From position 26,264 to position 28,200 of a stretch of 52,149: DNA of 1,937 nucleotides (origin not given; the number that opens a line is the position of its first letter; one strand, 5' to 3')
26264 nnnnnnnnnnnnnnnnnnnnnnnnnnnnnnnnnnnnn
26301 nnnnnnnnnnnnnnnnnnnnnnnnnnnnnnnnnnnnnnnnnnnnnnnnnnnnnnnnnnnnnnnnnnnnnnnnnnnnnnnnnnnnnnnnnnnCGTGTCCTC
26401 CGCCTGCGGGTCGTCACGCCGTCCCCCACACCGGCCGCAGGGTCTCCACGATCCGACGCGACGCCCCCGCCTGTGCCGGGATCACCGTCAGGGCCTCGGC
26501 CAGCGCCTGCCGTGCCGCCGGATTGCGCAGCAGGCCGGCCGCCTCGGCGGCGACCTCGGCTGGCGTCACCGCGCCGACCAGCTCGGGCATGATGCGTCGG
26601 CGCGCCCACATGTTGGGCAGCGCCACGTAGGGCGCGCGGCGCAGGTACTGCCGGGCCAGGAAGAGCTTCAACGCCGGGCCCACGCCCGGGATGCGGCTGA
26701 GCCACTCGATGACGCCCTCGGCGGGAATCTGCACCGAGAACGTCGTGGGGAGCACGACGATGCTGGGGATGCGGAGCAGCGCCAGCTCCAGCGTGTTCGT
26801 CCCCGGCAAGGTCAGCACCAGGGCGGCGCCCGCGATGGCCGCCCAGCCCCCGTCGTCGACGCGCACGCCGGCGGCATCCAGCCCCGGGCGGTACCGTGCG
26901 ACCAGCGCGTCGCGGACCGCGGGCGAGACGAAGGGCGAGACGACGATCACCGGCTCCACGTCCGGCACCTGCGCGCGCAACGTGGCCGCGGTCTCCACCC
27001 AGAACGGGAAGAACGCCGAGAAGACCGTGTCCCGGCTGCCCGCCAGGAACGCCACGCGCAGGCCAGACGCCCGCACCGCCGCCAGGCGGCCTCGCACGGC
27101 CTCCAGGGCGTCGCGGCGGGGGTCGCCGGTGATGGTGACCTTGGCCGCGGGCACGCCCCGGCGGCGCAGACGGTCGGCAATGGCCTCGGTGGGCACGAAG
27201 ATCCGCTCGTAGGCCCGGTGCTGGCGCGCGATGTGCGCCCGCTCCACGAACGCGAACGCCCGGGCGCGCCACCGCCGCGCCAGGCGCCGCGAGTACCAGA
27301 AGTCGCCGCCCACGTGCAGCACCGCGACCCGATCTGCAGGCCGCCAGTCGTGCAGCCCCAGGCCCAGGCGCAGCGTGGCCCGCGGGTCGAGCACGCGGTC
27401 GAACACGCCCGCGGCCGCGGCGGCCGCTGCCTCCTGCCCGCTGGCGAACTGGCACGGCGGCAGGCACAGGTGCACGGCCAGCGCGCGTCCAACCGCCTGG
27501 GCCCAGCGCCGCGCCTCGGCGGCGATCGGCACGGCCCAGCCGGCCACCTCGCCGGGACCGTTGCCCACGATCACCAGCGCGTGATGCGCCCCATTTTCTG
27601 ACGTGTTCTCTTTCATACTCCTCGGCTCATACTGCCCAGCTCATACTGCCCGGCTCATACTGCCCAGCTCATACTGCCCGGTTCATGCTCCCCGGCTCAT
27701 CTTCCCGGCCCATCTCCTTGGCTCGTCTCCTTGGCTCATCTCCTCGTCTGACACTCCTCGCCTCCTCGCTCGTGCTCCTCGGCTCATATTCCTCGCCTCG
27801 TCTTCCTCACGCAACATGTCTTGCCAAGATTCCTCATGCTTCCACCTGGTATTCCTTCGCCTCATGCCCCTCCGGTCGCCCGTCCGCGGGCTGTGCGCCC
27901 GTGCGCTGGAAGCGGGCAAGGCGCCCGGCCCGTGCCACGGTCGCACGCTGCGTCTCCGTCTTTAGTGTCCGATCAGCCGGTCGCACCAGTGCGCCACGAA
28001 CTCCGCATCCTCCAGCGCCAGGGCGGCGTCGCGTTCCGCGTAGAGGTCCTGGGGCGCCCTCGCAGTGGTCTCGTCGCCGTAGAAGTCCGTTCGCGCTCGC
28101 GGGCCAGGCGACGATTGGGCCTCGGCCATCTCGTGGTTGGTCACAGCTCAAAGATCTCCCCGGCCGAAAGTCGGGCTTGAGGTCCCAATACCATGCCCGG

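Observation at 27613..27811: Tandem 13-14-nt repeat array that builds a six-step relay of overlapping 5-codon mini-ORFs ending on the lpxB-like start codon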

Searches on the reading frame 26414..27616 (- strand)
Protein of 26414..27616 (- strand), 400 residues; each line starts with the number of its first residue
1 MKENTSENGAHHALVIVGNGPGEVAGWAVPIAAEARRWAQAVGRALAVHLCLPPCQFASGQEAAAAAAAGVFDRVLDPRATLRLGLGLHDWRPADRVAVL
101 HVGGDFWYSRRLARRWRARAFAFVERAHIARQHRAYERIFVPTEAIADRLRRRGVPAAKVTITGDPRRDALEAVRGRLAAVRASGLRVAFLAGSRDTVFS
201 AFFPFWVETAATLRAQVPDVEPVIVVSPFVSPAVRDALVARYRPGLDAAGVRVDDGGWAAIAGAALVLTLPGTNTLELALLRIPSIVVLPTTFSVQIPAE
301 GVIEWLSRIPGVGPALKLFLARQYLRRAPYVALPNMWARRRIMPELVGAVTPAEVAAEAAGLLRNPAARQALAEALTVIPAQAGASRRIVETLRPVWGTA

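Call 7: search_protein_families(library=pfam, proteins=[window:26414-27616:-], max_evalue=0.01)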
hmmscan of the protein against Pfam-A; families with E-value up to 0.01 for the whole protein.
window:26414-27616:- (400 aa): 3 families
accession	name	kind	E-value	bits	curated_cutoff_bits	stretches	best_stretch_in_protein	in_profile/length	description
PF02684.21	LpxB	-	3.4e-08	33.2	22.6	1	188-288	188-286/374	Lipid-A-disaccharide synthetase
PF13439.12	Glyco_transf_4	-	5.6e-05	23.7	28.5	1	91-162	94-161/170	Glycosyltransferase Family 4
PF02350.25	Epimerase_2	-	0.0013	18.1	30.6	1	140-184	127-172/347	UDP-N-acetylglucosamine 2-epimerase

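Call 12: find_encoding_contigs(protein=window:26414-27616:-, flank=3000, max_places=10)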
Protein window:26414-27616:- (400 aa): no gene with exactly this product is on record in the collection.

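Call 13: find_related_loci(query=window:26417-27616:-, collection=genome_contigs, flank=4000)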
Query window:26417-27616:- (400 aa) in genome_contigs; peptide patterns used: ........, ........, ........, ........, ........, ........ (x = any residue, [..] = any of these).
125 stretches matched a pattern; 9 encode a relative of the query (tblastn E <= 1e-3); 9 distinct loci.
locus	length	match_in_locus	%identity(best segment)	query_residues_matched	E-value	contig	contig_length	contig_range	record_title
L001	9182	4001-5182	69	8-400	4e-172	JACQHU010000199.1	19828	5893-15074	MAG: Armatimonadetes bacterium isolate NC_groundwater_1107_Ag_S2p5_69_169 S_2p5_S6_coassembly_k141_4890092, whole genome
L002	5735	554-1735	62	13-397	5e-153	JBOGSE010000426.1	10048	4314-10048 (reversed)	MAG: bacterium isolate M3-S_metawrap_bin.18 k127_2120268, whole genome shotgun sequence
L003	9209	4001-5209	62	4-397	4e-152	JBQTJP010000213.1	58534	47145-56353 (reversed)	MAG: Armatimonadota bacterium isolate SAR42 c_000000075854, whole genome shotgun sequence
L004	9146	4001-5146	64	13-394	1e-150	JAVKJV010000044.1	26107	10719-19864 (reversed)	MAG: Candidatus Fervidifonticultor quartus isolate JZ-4_201709_bins_106 JZ-4_201709_bins_106_scaffold_44, whole genome s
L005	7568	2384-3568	64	6-398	2e-142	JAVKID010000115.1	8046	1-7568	MAG: Candidatus Fervidifonticultor octavus isolate JZ-2_201709_bins_164 JZ-2_201709_bins_164_scaffold_115, whole genome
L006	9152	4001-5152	61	13-394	1e-140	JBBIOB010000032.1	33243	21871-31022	MAG: Armatimonadota bacterium isolate ESF170215_bin_27 NODE_725_length_33243_cov_3.06486, whole genome shotgun sequence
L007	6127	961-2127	57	13-400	8e-138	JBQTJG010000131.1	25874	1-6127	MAG: Armatimonadota bacterium isolate SAR307 c_000000077587, whole genome shotgun sequence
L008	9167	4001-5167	58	14-400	5e-128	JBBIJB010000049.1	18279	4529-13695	MAG: Armatimonadota bacterium isolate FAS170219_bin_152 NODE_2534_length_18279_cov_4.193975, whole genome shotgun sequen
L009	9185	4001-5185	64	6-398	6e-143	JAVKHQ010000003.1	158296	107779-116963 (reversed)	MAG: Candidatus Fervidifonticultor sextus isolate HHBFW-2_201803_bins_99 HHBFW-2_201803_bins_99_scaffold_3, whole genome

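Call 16: find_related_loci(query=window:26417-27616:-, collection=metagenome_contigs, flank=3000)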
Query window:26417-27616:- (400 aa) in metagenome_contigs; peptide patterns used: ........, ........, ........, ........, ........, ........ (x = any residue, [..] = any of these).
155 stretches matched a pattern; 5 encode a relative of the query (tblastn E <= 1e-3); 5 distinct loci.
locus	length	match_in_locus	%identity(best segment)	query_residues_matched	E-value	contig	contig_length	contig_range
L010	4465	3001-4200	89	1-400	0e+0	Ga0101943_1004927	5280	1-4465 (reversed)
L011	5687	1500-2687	59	13-399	1e-140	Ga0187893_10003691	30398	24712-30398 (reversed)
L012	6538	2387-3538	57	13-395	3e-137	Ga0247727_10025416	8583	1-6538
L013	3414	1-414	91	263-400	4e-63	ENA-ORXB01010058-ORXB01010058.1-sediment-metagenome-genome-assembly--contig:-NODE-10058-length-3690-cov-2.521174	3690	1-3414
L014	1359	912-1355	68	13-160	3e-63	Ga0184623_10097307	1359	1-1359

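Call 24: find_homologous_proteins(query=window:26417-27616:-, max_evalue=1e-60)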
Query window:26417-27616:- (400 aa): 81 proteins with E <= 1e-60 among 8000 candidates.
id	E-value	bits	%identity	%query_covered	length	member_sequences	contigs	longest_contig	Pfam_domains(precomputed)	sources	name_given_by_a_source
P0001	2.2e-253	858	100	100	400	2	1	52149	PF02684.22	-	-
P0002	5.4e-223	758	90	100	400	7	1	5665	PF02684.22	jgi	jgi:lipid-A-disaccharide synthase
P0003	2.4e-206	703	84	100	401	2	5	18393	PF02684.22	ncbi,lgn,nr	ncbi:MAG: hypothetical protein QN203_12890 [Armatimonadota bacterium]|nr:hypothetical protein [Armat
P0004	6.8e-206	702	84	100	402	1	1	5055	PF02684.22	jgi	jgi:hypothetical protein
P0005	9.3e-171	586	69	98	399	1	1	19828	PF02684.22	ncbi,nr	ncbi:MAG: hypothetical protein HY355_07750 [Armatimonadetes bacterium]|nr:hypothetical protein [Arma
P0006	2.1e-157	542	64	98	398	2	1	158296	PF02684.22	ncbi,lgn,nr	ncbi:MAG: hypothetical protein QN168_02890 [Armatimonadota bacterium]|nr:hypothetical protein [Armat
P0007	5.8e-157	541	64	97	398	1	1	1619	PF02684.22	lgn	-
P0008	6.0e-154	531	64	96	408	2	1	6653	PF02684.22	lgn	-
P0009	2.5e-152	526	65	96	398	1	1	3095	PF02684.22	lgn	-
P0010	2.4e-151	522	62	96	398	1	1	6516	PF02684.22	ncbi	-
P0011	8.7e-151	521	61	98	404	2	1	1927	PF02350.26,PF02684.22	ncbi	-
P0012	1.5e-150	520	63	96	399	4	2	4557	PF02684.22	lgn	-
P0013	4.7e-150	518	66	96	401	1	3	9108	PF02684.22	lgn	-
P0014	5.8e-150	518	64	96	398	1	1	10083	PF02684.22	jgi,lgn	jgi:lipid-A-disaccharide synthase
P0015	3.6e-149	515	63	95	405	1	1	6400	PF02684.22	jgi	jgi:lipid-A-disaccharide synthase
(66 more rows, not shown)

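Call 25: find_encoding_contigs(protein=P0003, flank=3000, max_places=6)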
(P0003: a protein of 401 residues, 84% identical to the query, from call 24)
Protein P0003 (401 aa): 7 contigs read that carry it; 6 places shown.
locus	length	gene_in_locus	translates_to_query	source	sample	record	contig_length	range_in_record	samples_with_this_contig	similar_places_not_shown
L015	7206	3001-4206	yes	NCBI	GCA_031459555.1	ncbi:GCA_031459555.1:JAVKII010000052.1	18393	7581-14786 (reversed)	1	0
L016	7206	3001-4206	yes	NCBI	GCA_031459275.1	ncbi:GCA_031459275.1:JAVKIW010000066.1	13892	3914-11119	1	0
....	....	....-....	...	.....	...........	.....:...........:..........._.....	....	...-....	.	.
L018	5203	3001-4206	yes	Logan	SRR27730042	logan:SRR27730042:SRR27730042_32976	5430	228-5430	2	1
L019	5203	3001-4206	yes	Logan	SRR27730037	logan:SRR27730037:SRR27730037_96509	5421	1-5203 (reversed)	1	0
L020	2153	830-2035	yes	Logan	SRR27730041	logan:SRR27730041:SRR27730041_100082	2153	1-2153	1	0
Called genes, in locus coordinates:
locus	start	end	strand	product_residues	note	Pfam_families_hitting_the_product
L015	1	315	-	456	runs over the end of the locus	PF02878:PGM_PMM_I, PF02879:PGM_PMM_II, PF02880:PGM_PMM_III, PF00408:PGM_PMM_IV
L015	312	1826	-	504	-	-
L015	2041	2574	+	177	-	PF01909:NTP_transf_2, PF18765:Polbeta (weak)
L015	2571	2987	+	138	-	PF05168:HEPN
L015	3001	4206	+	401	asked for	PF02684:LpxB (faint)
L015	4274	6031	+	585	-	PF00664:ABC_membrane, PF00005:ABC_tran, PF02463:SMC_N (weak)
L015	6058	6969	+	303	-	PF00535:Glycos_transf_2, PF10111:Glyco_tranf_2_2 (weak), PF13641:Glyco_tranf_2_3, PF02709:Glyco_transf_7C (weak), PF10111:Glyco_tranf_2_2 (weak)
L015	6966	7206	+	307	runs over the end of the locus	PF00535:Glycos_transf_2, PF10111:Glyco_tranf_2_2 (weak), PF13641:Glyco_tranf_2_3, PF13632:Glyco_trans_2_3 (faint)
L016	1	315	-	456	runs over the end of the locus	PF02878:PGM_PMM_I, PF02879:PGM_PMM_II, PF02880:PGM_PMM_III, PF00408:PGM_PMM_IV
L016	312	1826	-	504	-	-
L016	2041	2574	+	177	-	PF01909:NTP_transf_2, PF18765:Polbeta (weak)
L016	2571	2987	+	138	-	PF05168:HEPN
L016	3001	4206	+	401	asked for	PF02684:LpxB (faint)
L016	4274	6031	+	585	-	PF00664:ABC_membrane, PF00005:ABC_tran, PF02463:SMC_N (weak)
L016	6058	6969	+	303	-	PF00535:Glycos_transf_2, PF10111:Glyco_tranf_2_2 (weak), PF13641:Glyco_tranf_2_3, PF02709:Glyco_transf_7C (weak), PF10111:Glyco_tranf_2_2 (weak)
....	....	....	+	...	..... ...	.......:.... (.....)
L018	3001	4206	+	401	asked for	PF02684:LpxB (faint)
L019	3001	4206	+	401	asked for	PF02684:LpxB (faint)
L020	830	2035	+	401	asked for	PF02684:LpxB (faint)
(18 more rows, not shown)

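Call 26: find_encoding_contigs(protein=P0002, flank=3000, max_places=6)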
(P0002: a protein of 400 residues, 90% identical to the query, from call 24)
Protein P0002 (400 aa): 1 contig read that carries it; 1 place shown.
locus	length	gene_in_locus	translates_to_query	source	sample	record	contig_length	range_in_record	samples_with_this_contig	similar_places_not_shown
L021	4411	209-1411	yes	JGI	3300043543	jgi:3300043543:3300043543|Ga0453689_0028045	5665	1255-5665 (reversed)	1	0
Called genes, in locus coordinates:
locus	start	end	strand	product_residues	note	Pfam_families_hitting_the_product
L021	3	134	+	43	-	?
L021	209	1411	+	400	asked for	PF02684:LpxB (weak)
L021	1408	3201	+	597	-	PF00664:ABC_membrane, PF00005:ABC_tran, PF02463:SMC_N (faint)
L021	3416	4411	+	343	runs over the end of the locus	PF00535:Glycos_transf_2, PF10111:Glyco_tranf_2_2 (weak), PF13641:Glyco_tranf_2_3, PF13632:Glyco_trans_2_3 (weak), PF02709:Glyco_transf_7C, PF10111:Glyco_tranf_2_2 (weak)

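Call 27: find_encoding_contigs(protein=P0004, flank=3000, max_places=6)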
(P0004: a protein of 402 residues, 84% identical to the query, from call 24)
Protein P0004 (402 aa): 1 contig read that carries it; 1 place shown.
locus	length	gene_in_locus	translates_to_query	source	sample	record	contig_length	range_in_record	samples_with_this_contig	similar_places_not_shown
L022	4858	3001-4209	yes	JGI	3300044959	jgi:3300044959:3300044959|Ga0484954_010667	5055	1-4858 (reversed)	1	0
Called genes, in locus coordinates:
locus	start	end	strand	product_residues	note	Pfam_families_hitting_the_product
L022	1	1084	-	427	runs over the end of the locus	?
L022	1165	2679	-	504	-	-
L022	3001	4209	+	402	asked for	PF02684:LpxB (faint)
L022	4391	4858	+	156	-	?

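Call 28: list_cluster_members(proteins=[P0001, P0002])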
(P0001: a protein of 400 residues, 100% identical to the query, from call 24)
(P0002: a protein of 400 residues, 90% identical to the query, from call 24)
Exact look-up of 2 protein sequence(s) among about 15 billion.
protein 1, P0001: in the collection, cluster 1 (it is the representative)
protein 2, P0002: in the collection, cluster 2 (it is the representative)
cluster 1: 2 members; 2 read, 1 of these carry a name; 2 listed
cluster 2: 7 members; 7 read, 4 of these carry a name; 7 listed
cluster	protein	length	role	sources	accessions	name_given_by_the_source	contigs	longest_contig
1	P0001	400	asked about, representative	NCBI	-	-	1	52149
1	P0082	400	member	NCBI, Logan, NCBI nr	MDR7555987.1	MAG: hypothetical protein QN157_10300 [Armatimonadota bacterium] | hypothetical protein [Armatimonadota bacterium]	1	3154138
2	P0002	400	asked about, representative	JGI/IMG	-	lipid-A-disaccharide synthase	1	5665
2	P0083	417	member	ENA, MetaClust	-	\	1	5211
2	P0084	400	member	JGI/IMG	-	hypothetical protein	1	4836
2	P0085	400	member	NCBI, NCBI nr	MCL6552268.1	MAG: hypothetical protein K6W08_03980 [Firmicutes bacterium] | hypothetical protein [Bacillota bacterium]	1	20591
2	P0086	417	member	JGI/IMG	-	-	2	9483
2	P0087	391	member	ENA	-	-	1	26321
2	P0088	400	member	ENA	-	-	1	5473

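Call 29: find_encoding_contigs(protein=P0082, flank=3000, max_places=6)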
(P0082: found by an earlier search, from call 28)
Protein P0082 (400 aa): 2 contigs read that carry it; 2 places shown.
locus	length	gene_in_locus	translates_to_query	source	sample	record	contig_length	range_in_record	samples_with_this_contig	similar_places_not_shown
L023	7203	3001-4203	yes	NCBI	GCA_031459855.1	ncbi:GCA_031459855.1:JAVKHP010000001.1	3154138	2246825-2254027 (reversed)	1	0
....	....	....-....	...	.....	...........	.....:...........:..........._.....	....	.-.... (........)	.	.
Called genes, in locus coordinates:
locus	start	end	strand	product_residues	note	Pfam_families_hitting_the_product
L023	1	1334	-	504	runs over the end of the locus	-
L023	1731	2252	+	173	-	PF01909:NTP_transf_2, PF18765:Polbeta (weak)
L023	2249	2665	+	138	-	PF05168:HEPN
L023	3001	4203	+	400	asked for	PF02684:LpxB (faint)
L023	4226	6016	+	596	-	PF00664:ABC_membrane, PF00005:ABC_tran, PF02463:SMC_N (weak)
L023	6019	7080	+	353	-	PF13641:Glyco_tranf_2_3, PF00535:Glycos_transf_2, PF10111:Glyco_tranf_2_2 (weak), PF13632:Glyco_trans_2_3 (weak), PF02709:Glyco_transf_7C (weak), PF10111:Glyco_tranf_2_2 (weak)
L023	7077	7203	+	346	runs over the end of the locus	PF13641:Glyco_tranf_2_3, PF00535:Glycos_transf_2, PF10111:Glyco_tranf_2_2 (weak), PF13632:Glyco_trans_2_3 (faint)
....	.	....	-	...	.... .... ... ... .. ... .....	-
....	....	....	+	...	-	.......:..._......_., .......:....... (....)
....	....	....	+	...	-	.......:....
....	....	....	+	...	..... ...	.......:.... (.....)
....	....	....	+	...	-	?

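Call 48: search_protein_families(library=ncbifam, proteins=[window:26414-27616:-, L023:2249-2665:+, L023:1731-2252:+], max_evalue=0.001)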
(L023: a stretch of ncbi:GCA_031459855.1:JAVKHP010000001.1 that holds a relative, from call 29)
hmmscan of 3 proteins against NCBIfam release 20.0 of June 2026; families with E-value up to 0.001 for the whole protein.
window:26414-27616:- (400 aa): 1 family
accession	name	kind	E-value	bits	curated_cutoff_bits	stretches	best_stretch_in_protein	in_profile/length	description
TIGR00215.1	lpxB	equivalog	2.7e-13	49.5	190.25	1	185-288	192-293/382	lipid-A-disaccharide synthase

L023:2249-2665:+ (138 aa): 0 families

L023:1731-2252:+ (173 aa): 3 families
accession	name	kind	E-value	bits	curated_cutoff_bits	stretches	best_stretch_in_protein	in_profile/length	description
NF047752.1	MntA_antitoxin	equivalog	2.4e-06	27.3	60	1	33-64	5-36/106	type VII toxin-antitoxin system MntA family adenylyltransferase antitoxin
NF051895.1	anti_phage_HalB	equivalog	4.6e-06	26.4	190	1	39-68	3-32/211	anti-phage Hailong system nucleotidyltransferase HalB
NF002895.0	PRK03381.1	equivalog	0.0007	17.8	631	1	19-69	39-92/782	[protein-PII] uridylyltransferase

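Call 59: find_encoding_contigs(protein=P0085, flank=1500, max_places=4)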
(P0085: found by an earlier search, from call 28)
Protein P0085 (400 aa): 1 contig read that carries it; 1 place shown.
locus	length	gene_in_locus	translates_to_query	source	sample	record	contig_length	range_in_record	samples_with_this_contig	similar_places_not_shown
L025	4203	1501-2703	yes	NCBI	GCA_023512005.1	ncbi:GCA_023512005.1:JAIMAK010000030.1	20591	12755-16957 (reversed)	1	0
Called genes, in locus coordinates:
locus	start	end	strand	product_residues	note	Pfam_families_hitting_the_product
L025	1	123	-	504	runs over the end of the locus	-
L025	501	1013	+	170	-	PF01909:NTP_transf_2, PF18765:Polbeta (weak)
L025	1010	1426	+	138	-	PF05168:HEPN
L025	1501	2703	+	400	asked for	PF02684:LpxB (weak)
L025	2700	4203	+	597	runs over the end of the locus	PF00664:ABC_membrane, PF00005:ABC_tran, PF02463:SMC_N (faint)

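Call 60: find_encoding_contigs(protein=P0087, flank=1500, max_places=4)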
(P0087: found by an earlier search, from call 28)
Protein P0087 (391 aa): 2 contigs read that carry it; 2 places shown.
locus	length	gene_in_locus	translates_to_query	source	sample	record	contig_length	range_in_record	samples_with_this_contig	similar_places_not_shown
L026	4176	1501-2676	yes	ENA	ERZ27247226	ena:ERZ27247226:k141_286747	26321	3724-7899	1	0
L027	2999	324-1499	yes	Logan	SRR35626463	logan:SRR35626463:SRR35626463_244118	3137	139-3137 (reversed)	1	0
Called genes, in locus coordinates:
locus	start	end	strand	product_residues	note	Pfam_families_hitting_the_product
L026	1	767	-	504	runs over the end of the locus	-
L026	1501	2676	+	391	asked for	PF02684:LpxB (weak)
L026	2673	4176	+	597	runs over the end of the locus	PF00664:ABC_membrane, PF00005:ABC_tran, PF02463:SMC_N (faint)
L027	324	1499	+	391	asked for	PF02684:LpxB (weak)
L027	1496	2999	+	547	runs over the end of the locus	?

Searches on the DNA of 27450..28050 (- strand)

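Call 51: search_rna_families(source=window, start=27450, end=28050, threshold=evalue, max_evalue=1)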
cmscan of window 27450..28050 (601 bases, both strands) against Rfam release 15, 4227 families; matches with E-value up to 1: 1.
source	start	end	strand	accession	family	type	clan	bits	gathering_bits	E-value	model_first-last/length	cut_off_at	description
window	27560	27598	+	RF01793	ffh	Gene; sRNA;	-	19.1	35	0.5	1-52/52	no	ffh sRNA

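Call 52: search_dna_similar(query=window:27600-27880:-, collection=plasmids, mode=distant, max_rows=5)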
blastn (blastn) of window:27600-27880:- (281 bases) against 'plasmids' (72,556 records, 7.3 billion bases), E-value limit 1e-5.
No match.
